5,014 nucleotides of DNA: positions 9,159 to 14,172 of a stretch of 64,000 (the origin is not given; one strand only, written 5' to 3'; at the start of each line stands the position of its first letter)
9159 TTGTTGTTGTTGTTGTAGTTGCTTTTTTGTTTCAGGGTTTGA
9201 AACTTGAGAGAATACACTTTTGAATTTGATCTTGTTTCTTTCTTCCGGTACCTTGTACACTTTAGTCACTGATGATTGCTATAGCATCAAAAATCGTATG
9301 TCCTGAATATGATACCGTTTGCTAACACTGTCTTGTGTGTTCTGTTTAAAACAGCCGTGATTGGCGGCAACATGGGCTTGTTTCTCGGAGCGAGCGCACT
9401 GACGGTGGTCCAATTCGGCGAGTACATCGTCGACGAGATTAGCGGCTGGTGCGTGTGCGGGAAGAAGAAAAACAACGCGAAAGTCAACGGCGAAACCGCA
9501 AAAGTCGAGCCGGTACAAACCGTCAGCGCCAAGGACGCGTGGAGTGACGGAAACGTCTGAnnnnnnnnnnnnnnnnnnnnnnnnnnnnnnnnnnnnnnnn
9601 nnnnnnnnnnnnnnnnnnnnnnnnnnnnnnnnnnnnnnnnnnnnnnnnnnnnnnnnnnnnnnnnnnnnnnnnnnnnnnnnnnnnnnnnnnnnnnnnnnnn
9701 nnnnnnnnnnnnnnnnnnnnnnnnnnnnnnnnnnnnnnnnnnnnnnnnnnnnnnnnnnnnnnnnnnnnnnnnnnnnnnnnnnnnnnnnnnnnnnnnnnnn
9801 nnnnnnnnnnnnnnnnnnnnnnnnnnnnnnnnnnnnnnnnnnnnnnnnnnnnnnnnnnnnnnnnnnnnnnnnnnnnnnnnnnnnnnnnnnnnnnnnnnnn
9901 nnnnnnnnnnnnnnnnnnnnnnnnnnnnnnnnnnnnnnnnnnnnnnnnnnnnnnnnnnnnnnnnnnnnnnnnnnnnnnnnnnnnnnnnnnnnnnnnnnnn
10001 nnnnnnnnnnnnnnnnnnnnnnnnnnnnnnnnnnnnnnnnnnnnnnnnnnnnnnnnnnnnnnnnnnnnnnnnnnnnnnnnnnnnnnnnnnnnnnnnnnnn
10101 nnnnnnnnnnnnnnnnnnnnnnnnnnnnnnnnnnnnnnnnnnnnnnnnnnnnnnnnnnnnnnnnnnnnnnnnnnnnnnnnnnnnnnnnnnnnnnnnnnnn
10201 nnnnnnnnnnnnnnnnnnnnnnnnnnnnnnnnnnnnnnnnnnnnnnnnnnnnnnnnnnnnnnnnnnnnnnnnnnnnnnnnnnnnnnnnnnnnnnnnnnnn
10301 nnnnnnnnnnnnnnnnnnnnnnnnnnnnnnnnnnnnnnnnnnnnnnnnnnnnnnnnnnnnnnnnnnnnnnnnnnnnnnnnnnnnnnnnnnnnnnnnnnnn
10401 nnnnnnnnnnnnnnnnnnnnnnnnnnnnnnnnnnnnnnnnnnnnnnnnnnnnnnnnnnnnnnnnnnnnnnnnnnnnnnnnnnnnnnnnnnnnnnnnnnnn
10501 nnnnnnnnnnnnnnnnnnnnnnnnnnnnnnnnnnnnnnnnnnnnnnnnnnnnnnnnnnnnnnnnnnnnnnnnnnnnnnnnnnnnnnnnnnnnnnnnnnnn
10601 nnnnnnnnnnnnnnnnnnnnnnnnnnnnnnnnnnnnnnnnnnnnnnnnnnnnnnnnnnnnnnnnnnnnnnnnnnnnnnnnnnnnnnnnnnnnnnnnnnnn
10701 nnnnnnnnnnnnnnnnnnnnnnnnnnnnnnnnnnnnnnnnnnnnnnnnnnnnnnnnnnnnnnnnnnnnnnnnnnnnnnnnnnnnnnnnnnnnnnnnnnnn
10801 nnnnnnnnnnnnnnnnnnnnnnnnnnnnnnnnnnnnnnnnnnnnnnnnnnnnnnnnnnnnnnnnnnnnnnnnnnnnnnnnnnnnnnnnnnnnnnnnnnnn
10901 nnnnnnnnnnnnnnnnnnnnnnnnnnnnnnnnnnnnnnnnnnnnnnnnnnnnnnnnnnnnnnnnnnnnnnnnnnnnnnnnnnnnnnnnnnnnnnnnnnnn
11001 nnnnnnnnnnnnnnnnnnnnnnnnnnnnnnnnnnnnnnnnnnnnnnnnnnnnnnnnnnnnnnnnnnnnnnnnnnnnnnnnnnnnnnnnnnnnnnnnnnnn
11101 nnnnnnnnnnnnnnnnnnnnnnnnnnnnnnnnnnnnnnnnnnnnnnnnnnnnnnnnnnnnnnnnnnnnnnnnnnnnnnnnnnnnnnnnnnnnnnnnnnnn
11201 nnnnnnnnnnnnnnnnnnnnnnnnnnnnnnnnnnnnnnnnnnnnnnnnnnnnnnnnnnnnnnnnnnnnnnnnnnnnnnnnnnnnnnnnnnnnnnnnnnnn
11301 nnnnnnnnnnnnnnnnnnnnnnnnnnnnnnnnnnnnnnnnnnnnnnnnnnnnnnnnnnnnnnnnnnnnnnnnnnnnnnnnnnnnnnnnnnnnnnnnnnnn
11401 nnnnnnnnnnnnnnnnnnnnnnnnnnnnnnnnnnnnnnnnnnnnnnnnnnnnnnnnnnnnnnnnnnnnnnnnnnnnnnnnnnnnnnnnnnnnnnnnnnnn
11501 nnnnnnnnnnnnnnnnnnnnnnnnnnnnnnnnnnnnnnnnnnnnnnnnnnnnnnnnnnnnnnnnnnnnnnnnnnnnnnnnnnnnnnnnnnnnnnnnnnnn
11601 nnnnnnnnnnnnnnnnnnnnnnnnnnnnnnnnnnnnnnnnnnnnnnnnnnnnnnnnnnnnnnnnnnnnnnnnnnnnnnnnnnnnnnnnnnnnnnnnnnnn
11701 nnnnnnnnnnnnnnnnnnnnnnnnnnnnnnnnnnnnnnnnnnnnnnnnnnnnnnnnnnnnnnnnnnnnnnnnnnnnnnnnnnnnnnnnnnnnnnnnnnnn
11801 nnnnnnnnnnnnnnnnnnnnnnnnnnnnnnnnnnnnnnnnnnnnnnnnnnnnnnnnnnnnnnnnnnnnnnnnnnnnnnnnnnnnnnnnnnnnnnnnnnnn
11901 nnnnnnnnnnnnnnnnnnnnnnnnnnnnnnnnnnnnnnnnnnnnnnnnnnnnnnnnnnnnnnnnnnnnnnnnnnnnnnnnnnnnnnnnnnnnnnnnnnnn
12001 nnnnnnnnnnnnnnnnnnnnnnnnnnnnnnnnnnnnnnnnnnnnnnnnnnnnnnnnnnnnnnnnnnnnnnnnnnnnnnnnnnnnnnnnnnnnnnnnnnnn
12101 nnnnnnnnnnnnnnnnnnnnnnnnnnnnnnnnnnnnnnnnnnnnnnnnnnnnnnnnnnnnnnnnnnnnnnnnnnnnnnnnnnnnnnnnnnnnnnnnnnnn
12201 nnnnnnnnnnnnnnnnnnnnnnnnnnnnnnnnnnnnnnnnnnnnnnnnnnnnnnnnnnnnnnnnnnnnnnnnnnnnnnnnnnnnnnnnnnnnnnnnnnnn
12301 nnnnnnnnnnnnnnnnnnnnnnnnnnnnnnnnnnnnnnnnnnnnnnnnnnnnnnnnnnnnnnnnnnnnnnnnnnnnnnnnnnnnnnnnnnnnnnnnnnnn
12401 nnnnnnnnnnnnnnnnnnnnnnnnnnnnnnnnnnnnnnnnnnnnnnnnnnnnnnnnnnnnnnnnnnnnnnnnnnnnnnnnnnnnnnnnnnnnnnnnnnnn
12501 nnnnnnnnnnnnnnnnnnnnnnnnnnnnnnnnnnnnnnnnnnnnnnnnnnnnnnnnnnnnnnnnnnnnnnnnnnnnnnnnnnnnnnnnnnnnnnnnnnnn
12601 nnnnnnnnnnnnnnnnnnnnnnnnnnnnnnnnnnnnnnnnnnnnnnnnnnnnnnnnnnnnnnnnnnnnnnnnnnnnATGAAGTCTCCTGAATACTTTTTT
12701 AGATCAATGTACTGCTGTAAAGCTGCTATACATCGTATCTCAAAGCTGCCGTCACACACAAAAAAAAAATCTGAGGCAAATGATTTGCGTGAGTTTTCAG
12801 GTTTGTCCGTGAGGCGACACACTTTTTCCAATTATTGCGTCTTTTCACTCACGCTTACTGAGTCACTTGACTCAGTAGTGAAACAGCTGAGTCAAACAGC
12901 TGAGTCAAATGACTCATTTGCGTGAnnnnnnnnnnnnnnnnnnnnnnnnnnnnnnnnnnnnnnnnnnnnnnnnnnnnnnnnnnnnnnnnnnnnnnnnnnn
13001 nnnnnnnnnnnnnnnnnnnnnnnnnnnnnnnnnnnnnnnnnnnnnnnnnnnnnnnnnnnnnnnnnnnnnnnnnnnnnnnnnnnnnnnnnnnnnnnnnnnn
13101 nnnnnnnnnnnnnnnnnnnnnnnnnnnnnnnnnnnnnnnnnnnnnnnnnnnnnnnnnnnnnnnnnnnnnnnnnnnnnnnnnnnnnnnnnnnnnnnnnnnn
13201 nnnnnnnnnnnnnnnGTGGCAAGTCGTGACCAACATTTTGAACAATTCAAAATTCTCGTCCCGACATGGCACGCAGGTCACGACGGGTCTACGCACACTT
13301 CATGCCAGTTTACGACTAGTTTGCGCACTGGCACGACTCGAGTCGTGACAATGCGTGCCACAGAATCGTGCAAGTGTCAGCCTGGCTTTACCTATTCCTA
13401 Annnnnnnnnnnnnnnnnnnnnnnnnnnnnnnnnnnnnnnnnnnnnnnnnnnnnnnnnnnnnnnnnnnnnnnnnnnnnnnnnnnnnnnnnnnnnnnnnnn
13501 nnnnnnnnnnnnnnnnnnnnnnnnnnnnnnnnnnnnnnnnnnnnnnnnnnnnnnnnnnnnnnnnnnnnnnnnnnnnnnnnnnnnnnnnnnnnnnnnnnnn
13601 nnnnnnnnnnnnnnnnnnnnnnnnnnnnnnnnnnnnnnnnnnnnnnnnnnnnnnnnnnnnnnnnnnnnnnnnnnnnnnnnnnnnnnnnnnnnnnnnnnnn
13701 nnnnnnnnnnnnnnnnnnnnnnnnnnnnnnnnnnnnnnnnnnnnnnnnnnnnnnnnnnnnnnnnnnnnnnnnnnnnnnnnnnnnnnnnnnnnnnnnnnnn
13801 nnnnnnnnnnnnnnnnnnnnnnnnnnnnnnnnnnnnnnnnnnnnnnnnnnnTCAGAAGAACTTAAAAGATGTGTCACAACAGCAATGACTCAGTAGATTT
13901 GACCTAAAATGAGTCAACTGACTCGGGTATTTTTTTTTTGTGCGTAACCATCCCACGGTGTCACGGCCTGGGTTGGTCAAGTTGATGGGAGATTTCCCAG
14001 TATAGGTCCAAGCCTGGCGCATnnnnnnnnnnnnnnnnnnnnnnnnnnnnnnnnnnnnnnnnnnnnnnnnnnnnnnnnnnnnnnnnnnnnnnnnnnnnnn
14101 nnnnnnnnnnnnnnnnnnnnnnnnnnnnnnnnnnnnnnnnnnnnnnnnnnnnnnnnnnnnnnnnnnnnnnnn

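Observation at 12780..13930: Cluster of at least 12 AP-1/TRE-type heptamers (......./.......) in a composite repeat between two convergent genes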

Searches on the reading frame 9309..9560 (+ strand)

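Call 15: search_protein_families(library=pfam, proteins=[window:9309-9560:+], max_evalue=0.01)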
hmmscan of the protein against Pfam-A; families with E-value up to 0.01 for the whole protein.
window:9309-9560:+ (83 aa): 1 family
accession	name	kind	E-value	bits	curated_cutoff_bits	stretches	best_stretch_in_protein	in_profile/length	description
PF00858.29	ASC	-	9.6e-05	22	23.6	1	16-39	432-455/455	Amiloride-sensitive sodium channel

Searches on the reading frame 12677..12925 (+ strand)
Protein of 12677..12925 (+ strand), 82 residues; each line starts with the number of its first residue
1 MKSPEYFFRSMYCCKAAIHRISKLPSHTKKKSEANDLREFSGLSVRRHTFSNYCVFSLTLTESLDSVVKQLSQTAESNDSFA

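Call 61: find_encoding_contigs(protein=window:12677-12925:+, flank=5000)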
Protein window:12677-12925:+ (82 aa): no gene with exactly this product is on record in the collection.

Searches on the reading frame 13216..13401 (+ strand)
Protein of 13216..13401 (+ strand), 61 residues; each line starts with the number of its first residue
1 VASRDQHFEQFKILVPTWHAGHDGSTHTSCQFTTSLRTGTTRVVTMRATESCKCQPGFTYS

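Call 63: find_encoding_contigs(protein=window:13216-13401:+, flank=5000)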
Protein window:13216-13401:+ (61 aa): no gene with exactly this product is on record in the collection.

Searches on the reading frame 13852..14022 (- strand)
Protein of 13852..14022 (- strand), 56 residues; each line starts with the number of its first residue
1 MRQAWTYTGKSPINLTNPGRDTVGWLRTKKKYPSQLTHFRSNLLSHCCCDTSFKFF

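Call 62: find_encoding_contigs(protein=window:13852-14022:-, flank=5000)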
Protein window:13852-14022:- (56 aa): no gene with exactly this product is on record in the collection.
